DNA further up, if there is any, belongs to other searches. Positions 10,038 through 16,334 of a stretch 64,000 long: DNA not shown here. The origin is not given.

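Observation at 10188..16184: GH94 phosphorylase-type domain fused to a ~750-residue polytopic membrane block and an N-terminal extracytoplasmic domain, with no visible glycosyltransferase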

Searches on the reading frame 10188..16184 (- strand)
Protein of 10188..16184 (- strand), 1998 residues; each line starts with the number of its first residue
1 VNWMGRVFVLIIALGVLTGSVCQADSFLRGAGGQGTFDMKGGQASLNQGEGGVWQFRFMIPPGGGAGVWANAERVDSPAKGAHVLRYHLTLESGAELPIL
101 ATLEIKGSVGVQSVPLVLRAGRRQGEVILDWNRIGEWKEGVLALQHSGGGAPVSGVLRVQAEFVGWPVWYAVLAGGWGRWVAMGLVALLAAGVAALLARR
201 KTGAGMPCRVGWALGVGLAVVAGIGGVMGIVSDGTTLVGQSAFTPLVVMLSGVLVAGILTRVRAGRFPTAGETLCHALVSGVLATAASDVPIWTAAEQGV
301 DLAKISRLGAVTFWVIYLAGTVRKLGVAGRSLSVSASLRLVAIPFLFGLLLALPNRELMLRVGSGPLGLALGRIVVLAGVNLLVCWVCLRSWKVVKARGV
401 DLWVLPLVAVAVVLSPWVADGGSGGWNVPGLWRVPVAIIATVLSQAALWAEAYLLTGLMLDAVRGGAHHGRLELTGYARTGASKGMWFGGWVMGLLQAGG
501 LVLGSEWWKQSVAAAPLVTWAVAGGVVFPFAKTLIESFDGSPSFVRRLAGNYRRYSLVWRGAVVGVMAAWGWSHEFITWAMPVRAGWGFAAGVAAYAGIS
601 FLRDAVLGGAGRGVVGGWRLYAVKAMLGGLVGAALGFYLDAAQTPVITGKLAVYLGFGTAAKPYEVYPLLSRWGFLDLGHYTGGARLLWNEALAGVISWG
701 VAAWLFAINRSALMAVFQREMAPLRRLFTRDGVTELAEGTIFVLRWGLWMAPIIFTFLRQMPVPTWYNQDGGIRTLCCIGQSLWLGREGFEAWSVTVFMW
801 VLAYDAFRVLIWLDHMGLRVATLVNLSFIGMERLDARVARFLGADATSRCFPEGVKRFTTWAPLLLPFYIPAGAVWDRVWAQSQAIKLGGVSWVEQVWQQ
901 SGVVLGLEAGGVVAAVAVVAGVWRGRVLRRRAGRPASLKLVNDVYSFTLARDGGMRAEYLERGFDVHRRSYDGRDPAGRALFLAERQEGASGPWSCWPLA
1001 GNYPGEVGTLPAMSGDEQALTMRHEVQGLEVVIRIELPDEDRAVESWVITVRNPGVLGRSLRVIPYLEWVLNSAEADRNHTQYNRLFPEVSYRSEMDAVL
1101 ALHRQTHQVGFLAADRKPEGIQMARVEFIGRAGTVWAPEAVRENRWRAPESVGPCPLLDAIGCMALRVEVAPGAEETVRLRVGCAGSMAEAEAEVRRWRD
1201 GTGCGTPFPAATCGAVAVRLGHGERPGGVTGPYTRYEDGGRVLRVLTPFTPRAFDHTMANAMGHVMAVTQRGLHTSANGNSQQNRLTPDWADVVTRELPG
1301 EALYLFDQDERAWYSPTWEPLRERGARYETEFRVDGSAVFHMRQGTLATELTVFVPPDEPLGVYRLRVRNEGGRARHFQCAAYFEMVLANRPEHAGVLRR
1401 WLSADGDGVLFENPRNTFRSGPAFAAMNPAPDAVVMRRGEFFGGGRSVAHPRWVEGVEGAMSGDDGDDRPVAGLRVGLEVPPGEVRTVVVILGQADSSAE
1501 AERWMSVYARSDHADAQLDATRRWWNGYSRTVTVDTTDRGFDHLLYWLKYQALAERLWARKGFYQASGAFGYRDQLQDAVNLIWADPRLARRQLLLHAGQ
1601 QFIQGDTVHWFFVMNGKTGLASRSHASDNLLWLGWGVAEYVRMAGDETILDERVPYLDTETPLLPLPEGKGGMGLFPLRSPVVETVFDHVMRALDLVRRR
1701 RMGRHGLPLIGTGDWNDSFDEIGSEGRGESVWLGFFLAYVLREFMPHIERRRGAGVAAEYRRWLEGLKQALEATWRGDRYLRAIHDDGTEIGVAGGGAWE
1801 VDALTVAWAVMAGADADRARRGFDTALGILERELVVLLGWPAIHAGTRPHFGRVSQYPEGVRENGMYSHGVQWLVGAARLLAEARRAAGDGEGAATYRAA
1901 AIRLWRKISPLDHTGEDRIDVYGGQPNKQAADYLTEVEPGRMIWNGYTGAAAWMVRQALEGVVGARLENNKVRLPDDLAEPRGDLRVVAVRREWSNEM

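Call 4: search_protein_families(library=pfam, proteins=[window:10188-16184:-], max_evalue=1)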
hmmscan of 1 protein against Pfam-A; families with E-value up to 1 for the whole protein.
window:10188-16184:- (1998 aa): 3 families
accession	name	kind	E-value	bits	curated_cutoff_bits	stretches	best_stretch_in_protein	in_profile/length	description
PF06165.18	GH94_b-supersand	-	9.2e-61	205.9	23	2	1266-1493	15-251/251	Glycosyl hydrolase 94, supersandwich domain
PF17167.11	Glyco_hydro_94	-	2.8e-57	194.8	27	1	1524-1964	1-420/420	Glycosyl hydrolase 94 superfamily, catalytic domain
PF21226.3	MalQ_N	-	0.021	15.6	24.1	1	1317-1375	26-83/91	MalQ N-terminal beta sandwich domain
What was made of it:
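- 11706..12389 (-): GP2: GH94 supersandwich domain (ORF aa 1266-1493). Pfam PF06165, E 9e-61 (call 4)
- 10293..11615 (-): GP3: GH94 (alpha/alpha)6 catalytic domain (ORF aa 1524-1964). Pfam PF17167, E 3e-57 (call 4).
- On CAZy GH94 glycoside phosphorylases: PF06165 at 205.9 bits (cut-off 23) and PF17167 at 194.8 bits (cut-off 27), call 4
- On 1,2-beta-oligoglucan phosphorylase (SOGP subfamily of GH94): None is reported for this protein (call 4).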

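Call 5: search_protein_families(library=ncbifam, proteins=[window:10188-16184:-], max_evalue=1)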
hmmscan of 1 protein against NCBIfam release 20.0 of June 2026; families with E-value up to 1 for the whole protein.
window:10188-16184:- (1998 aa): 0 families

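Call 8: search_solved_structures(query=window:10188-16184:-, max_evalue=0.01, show_alignments=0)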
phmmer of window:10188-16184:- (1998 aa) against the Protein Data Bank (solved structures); distinct sequences matched with E-value up to 0.01: 17.
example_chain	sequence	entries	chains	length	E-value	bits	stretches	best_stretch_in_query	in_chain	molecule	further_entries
8rf9_A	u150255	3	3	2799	1.6e-110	373.5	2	1267-1980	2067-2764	Cyclic beta 1-2 glucan synthetase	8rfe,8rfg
8rf0_A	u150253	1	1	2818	1.6e-110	373.5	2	1267-1980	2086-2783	Cyclic beta-(1,2)-glucan synthase NdvB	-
8ho9_A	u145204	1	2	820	7.5e-36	125.9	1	1280-1882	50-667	Cellobiose phosphorylase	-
8hob_A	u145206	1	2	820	2.6e-35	124.1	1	1280-1882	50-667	Cellobiose phosphorylase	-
2cqs_A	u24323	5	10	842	5.6e-35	123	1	1226-1885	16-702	Cellobiose Phosphorylase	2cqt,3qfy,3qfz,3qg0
3afj_A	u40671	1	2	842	3.6e-34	120.3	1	1226-1883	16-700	Cellobiose Phosphorylase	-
3act_A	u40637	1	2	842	3.6e-34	120.3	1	1226-1884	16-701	Cellobiose Phosphorylase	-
3acs_A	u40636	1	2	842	6.4e-34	119.5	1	1226-1883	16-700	Cellobiose Phosphorylase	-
3qde_A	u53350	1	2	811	1.1e-33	118.7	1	1292-1882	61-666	Cellobiose phosphorylase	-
8ho7_A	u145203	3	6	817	1.2e-33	118.6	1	1292-1882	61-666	Cellobiose phosphorylase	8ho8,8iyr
3rrs_A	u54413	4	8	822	1.3e-31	111.9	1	1233-1887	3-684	Cellobiose phosphorylase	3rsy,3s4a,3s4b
3s4c_A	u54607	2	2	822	1.7e-31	111.5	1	1233-1887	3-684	Lactose Phosphorylase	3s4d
8bou_A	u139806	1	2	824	3.7e-27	97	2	1474-1898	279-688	N,N'-diacetylchitobiose phosphorylase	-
4zle_A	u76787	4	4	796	1.1e-24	88.8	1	1298-1887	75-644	Putative b-glycan phosphorylase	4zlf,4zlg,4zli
1v7v_A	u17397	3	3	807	5.3e-22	80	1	1279-1886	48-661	chitobiose phosphorylase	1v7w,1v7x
5h3z_A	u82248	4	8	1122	0.0071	16.5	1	1542-1728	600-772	Uncharacterized protein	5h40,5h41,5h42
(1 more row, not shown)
